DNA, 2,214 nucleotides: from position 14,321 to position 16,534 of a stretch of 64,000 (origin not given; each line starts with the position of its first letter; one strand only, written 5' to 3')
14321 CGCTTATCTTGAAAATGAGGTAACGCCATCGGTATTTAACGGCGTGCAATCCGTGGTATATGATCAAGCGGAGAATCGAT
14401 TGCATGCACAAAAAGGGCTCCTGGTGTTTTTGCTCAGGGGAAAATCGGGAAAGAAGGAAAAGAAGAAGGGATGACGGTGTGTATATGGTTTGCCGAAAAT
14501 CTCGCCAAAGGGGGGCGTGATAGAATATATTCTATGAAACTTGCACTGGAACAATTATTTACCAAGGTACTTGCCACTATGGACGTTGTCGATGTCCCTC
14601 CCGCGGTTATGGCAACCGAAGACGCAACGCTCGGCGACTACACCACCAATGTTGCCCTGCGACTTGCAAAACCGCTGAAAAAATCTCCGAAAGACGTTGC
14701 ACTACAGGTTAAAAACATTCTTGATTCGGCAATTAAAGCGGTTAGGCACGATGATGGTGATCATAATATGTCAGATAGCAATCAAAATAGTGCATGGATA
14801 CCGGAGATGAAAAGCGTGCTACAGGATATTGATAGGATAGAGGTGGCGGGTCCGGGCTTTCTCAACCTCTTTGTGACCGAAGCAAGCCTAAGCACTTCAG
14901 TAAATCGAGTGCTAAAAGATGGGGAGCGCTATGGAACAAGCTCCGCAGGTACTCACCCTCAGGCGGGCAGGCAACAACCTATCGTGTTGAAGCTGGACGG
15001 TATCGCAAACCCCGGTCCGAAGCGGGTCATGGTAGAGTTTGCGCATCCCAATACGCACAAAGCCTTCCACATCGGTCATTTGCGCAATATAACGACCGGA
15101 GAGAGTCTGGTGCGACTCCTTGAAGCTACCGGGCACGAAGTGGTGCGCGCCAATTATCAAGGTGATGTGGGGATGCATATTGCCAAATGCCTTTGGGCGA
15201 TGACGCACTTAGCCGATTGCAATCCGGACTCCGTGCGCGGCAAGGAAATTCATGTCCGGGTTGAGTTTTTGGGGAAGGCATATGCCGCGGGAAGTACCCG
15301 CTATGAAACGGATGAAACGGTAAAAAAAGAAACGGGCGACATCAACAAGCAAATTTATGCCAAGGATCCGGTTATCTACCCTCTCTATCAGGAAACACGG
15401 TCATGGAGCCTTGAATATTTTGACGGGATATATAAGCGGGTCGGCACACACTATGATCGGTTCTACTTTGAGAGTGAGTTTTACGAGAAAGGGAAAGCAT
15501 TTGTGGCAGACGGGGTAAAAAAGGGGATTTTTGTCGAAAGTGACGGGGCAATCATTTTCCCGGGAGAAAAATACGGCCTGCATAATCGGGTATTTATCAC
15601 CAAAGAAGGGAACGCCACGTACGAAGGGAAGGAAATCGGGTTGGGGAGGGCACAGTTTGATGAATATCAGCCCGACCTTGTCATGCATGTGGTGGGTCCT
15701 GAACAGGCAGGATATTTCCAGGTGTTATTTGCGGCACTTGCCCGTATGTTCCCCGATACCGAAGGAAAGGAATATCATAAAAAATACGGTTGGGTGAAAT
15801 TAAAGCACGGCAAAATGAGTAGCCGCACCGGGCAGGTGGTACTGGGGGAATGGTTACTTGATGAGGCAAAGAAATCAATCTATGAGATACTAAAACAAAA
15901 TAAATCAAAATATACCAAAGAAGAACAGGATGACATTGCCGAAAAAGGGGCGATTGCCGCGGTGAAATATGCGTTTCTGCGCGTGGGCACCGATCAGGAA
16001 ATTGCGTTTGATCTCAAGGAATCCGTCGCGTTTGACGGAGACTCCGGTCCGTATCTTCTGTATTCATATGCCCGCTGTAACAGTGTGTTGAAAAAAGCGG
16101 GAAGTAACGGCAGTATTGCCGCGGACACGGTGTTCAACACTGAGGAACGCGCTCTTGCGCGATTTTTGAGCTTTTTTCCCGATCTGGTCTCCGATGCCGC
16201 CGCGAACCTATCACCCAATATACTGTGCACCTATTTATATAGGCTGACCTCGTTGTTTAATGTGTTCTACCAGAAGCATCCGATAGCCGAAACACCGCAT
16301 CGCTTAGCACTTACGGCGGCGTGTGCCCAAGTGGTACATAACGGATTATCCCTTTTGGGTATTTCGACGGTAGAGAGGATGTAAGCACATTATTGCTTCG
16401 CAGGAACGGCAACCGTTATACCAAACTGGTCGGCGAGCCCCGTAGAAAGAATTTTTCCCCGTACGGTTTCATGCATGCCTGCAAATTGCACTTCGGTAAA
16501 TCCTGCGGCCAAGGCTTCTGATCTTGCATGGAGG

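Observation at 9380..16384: T-box-like antiterminator controlling an arginine-synthesis operon that ends with argS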

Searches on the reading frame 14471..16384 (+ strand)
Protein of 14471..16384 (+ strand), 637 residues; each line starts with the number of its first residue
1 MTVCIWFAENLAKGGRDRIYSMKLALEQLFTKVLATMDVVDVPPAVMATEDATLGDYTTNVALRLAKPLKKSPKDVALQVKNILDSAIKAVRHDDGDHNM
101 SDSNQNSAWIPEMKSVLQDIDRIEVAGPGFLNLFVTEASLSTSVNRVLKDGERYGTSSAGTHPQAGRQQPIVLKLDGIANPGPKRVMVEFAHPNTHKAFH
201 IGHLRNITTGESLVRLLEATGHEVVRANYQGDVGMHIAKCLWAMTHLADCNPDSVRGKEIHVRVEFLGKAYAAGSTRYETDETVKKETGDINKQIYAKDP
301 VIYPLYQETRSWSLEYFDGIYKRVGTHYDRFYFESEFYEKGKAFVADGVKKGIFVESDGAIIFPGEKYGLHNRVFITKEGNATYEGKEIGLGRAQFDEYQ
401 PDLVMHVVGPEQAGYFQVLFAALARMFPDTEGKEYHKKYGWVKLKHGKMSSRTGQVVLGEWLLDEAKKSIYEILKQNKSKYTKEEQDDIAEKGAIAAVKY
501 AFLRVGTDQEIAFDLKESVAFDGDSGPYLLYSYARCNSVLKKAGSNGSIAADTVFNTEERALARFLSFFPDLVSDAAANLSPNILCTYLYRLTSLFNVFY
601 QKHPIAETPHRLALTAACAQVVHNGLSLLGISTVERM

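Call 7: search_protein_families(library=ncbifam, proteins=[window:14471-16384:+])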
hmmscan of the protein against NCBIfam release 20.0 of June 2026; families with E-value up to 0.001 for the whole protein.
window:14471-16384:+ (637 aa): 4 families
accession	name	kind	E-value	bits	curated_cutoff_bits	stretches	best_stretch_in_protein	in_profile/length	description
TIGR00456.1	argS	equivalog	1.6e-102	343.7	261.65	2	179-637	107-569/569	arginine--tRNA ligase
NF002447.0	PRK01611.3-4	equivalog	1.9e-70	238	460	3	375-637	333-613/613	arginine--tRNA ligase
NF002446.0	PRK01611.3-3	equivalog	7.9e-64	216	399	2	280-637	256-636/636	arginine--tRNA ligase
NF045898.1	ArgS_rel_codon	equivalog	6.5e-26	91.6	340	3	484-635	167-325/327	ArgS-related anticodon-binding protein NrtL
